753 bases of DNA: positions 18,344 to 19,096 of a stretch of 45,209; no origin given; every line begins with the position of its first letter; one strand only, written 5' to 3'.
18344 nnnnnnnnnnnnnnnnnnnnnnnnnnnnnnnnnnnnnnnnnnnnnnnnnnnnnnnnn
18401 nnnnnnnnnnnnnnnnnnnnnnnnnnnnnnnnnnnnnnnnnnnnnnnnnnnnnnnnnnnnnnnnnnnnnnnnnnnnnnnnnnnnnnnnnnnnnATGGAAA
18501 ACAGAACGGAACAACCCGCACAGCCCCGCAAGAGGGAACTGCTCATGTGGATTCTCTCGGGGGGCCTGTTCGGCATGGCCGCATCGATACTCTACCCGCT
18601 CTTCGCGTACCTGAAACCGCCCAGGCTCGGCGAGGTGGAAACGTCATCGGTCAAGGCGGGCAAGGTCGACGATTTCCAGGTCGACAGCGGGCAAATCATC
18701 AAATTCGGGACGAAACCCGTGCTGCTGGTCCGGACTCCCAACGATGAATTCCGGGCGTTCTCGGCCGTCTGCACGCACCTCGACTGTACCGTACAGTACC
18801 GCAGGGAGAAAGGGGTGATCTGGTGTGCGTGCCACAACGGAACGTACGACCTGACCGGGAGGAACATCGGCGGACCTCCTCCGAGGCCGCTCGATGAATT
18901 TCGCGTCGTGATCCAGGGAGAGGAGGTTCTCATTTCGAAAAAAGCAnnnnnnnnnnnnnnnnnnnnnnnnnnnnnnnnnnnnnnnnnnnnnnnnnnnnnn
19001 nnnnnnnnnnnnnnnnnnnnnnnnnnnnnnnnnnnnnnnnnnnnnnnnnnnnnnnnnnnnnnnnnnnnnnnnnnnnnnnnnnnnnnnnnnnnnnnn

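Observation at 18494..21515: Rieske/cytochrome b6-type complex with an anchored 11-haem cytochrome in place of cytochrome c1/f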

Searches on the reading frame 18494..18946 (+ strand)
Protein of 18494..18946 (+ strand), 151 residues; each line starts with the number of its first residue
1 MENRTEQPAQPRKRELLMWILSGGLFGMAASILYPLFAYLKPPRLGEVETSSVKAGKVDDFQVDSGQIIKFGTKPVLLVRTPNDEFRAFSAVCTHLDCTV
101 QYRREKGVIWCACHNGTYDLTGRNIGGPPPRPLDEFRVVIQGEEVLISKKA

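Call 4: search_protein_families(library=pfam, proteins=[window:18494-18946:+], max_evalue=0.01)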
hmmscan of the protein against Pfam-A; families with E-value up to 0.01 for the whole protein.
window:18494-18946:+ (151 aa): 2 families
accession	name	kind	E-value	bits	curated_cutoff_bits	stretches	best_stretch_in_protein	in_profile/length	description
PF00355.32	Rieske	-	4.8e-13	49.3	20.3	1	53-136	3-87/88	Rieske [2Fe-2S] domain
PF13806.12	Rieske_2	-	0.0078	16.6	27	0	56-147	6-103/104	Rieske-like [2Fe-2S] domain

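Call 5: search_protein_families(library=ncbifam, proteins=[window:18494-18946:+], max_evalue=0.01)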
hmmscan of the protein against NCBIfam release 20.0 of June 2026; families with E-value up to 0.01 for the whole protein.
window:18494-18946:+ (151 aa): 12 families
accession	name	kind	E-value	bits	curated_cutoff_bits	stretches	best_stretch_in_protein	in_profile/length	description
NF045928.1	Cytb6fFeSPetC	equivalog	2.1e-16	59.8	250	1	10-148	11-164/179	cytochrome b6-f complex iron-sulfur subunit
NF010001.0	PRK13474.1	subfamily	4.6e-16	58.6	154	1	11-149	12-163/178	cytochrome b6-f complex iron-sulfur subunit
TIGR01416.1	Rieske_proteo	equivalog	2.2e-13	50.6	97.4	1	80-135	103-162/176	ubiquinol-cytochrome c reductase iron-sulfur subunit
NF050121.1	bc1_QcrA_actin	exception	2.9e-09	36.9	275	1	84-149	238-306/319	cytochrome bc1 complex Rieske iron-sulfur subunit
TIGR02694.1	arsenite_ox_S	equivalog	3.1e-07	30.4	95.65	1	66-120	32-85/129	arsenate reductase (azurin) small subunit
NF007422.0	PRK09965.1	equivalog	1.8e-06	27.9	113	1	62-148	11-99/106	bifunctional 3-phenylpropionate/cinnamic acid dioxygenase ferredoxin subunit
NF041174.1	SDX_Thmprot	equivalog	2.6e-06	27.6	170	1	69-128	19-79/109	sulredoxin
NF041683.1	ant_diox_AndAb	equivalog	9.3e-05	22.6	150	1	54-147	4-98/100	anthranilate 1,2-dioxygenase ferredoxin subunit AndAb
TIGR02377.1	MocE_fam_FeS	subfamily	0.00013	21.9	136.15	1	53-147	3-99/101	MocE family 2Fe-2S type ferredoxin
NF058607.1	GlBtMonoOxGbcA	equivalog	0.00016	20.3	670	1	69-123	74-130/420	glycine betaine monooxygenase oxygenase subunit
NF042948.2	3PPDioc_HcaC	equivalog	0.00018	21.7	150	1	62-148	11-101/105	3-phenylpropionate/cinnamic acid dioxygenase ferredoxin subunit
TIGR03171.1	soxL2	equivalog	0.0024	16.9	582.1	0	81-102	173-194/321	Rieske iron-sulfur protein SoxL2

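Call 20: search_solved_structures(query=window:18494-18946:+, max_evalue=0.001, show_alignments=1)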
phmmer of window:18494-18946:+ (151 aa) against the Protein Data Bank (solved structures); distinct sequences matched with E-value up to 0.001: 72 (the best 60 are shown).
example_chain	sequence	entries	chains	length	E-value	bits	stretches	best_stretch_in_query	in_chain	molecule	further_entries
9rk4_A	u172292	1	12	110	6.1e-17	65.1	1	64-142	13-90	Similar to the Rieske Protein II of bc1 complex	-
8hn2_A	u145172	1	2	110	4.3e-14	55.8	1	53-148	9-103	Cytochrome b6-f complex iron-sulfur subunit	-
1vf5_D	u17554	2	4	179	1.5e-13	54.1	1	13-147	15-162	RIESKE IRON-SULFUR PROTEIN | Cytochrome b6-f complex iron-sulfur subunit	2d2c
2e74_D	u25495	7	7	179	4e-13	52.7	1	13-147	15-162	Cytochrome b6-f complex iron-sulfur subunit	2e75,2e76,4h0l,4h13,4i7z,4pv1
2zt9_D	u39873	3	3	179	1.6e-11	47.5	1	13-145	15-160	Cytochrome b6-f complex iron-sulfur subunit 1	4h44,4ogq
7zxy_D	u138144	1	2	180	1.9e-11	47.3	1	13-144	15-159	Cytochrome b6-f complex iron-sulfur subunit 2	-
7r0w_D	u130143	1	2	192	2.3e-11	47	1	13-144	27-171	Rieske domain, PetC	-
9rk3_A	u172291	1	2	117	2.4e-11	46.9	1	65-143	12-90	Similar to Rieske 2Fe-2S iron sulfur protein (Cytochrome b6-F complex)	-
3fou_A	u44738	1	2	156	2.9e-10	43.4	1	87-141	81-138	Quinol-cytochrome c reductase, Rieske iron-sulfur subunit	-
1nyk_A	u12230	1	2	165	3.3e-10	43.2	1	86-141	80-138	Rieske iron-sulfur protein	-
8bel_D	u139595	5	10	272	1.1e-09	41.6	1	79-134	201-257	Cytochrome b-c1 complex subunit Rieske-1, mitochondrial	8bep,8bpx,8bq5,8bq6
8zno_E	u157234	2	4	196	6.5e-09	39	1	80-134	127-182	Cytochrome b-c1 complex subunit Rieske, mitochondrial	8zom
5cxm_A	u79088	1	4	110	1.3e-08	38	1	73-147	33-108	Cytochrome b6/f complex iron-sulfur subunit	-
7jrg_E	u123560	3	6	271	2.3e-08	37.2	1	80-134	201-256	Cytochrome b-c1 complex subunit Rieske, mitochondrial | UCR1 (Rieske iron-sulfur protein subunit)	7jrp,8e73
3azc_A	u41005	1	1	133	2.7e-08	37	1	87-145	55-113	Cytochrome b6-f complex iron-sulfur subunit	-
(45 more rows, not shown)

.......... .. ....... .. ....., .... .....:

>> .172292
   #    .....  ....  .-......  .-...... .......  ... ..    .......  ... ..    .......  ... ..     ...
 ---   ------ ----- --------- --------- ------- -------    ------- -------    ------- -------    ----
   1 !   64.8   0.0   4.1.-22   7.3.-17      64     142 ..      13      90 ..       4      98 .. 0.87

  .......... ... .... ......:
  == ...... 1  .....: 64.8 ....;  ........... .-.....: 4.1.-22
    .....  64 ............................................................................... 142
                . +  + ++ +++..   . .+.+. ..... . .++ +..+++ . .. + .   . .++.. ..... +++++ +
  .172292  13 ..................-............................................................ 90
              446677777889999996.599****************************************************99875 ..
